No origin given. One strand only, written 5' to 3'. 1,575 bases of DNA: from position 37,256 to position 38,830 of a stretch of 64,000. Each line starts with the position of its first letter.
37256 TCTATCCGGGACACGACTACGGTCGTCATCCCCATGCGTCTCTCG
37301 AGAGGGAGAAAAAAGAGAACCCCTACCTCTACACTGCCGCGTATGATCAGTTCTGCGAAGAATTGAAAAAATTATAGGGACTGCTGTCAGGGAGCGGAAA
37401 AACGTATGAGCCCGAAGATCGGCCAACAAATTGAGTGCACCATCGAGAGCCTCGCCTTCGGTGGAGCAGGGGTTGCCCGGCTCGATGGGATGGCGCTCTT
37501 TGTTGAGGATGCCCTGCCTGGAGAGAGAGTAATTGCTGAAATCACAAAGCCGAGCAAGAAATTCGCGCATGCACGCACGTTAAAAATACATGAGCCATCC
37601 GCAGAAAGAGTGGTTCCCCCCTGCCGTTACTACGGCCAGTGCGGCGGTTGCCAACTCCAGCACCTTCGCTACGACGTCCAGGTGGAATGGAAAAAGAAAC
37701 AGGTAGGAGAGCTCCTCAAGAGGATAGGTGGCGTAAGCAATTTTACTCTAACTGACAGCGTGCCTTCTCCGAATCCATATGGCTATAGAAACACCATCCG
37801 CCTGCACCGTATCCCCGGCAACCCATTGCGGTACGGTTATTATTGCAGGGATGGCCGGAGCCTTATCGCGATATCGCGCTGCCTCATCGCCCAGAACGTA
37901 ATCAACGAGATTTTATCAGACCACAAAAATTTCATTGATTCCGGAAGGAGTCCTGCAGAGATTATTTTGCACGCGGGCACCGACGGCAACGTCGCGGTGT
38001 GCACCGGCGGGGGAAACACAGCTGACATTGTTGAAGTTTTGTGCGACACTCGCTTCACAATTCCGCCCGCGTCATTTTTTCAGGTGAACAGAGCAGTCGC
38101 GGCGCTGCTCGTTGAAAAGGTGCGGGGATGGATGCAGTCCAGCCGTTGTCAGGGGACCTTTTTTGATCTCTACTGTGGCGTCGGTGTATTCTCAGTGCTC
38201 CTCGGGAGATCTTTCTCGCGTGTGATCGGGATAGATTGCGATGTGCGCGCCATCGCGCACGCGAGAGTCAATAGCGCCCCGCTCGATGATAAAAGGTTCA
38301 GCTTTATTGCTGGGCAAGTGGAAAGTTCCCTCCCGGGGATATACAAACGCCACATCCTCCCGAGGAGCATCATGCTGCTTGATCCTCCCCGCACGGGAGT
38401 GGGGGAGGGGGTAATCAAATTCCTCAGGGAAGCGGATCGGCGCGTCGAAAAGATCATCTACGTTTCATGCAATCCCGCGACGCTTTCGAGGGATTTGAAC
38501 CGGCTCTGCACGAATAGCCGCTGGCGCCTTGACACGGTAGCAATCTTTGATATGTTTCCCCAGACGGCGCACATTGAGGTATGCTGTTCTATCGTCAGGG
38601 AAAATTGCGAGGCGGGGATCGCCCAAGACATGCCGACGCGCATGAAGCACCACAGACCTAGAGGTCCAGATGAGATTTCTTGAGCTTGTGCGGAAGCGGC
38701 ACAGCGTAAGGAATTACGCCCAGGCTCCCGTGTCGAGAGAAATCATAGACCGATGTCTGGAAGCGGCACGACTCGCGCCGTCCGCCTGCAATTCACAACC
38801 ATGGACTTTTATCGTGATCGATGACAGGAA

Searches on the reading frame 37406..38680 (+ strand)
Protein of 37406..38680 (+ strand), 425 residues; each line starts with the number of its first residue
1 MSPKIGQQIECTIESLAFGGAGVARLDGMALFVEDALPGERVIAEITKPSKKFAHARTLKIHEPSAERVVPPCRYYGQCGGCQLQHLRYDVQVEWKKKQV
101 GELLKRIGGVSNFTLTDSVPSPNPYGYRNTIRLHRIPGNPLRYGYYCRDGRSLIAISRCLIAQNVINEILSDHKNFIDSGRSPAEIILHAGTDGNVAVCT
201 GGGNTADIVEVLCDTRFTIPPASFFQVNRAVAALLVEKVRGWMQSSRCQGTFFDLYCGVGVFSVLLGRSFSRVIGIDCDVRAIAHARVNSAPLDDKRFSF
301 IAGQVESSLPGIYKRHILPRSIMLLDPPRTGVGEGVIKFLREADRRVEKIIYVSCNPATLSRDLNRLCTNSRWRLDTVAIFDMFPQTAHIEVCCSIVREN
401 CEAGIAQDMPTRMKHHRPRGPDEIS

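Call 44: search_protein_families(library=ncbifam, max_evalue=0.00001, proteins=[window:37406-38680:+])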
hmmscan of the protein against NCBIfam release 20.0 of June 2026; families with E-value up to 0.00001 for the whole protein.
window:37406-38680:+ (425 aa): 8 families
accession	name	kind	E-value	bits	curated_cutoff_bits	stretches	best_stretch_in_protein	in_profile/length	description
TIGR00479.1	rumA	equivalog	1e-84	284.9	183.55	2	17-179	2-168/432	23S rRNA (uracil(1939)-C(5))-methyltransferase RlmD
NF009639.0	PRK13168.1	equivalog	1.2e-72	245.3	458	2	7-181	15-191/446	23S rRNA (uracil(1939)-C(5))-methyltransferase RlmD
NF002910.0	PRK03522.2-3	equivalog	3.1e-39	135.1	558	1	212-398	199-382/383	23S rRNA (uracil(747)-C(5))-methyltransferase RlmC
NF002909.0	PRK03522.2-1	equivalog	8e-35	120.7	553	1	213-396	198-371/374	23S rRNA (uracil(747)-C(5))-methyltransferase RlmC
TIGR02085.1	meth_trns_rumB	equivalog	2.3e-30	105.9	429.5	1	208-396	194-372/374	23S rRNA (uracil(747)-C(5))-methyltransferase RlmC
TIGR02143.1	trmA_only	equivalog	3.5e-22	78.9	334.65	1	322-393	281-346/352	tRNA (uridine(54)-C5)-methyltransferase TrmA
NF002913.0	PRK03522.2-6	equivalog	5.6e-16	58.8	537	1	315-396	262-338/342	23S rRNA (uracil(747)-C(5))-methyltransferase RlmC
NF053605.1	PyTRAM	equivalog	1.2e-08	34.6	85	1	5-56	4-55/56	TRAM domain-containing RNA chaperone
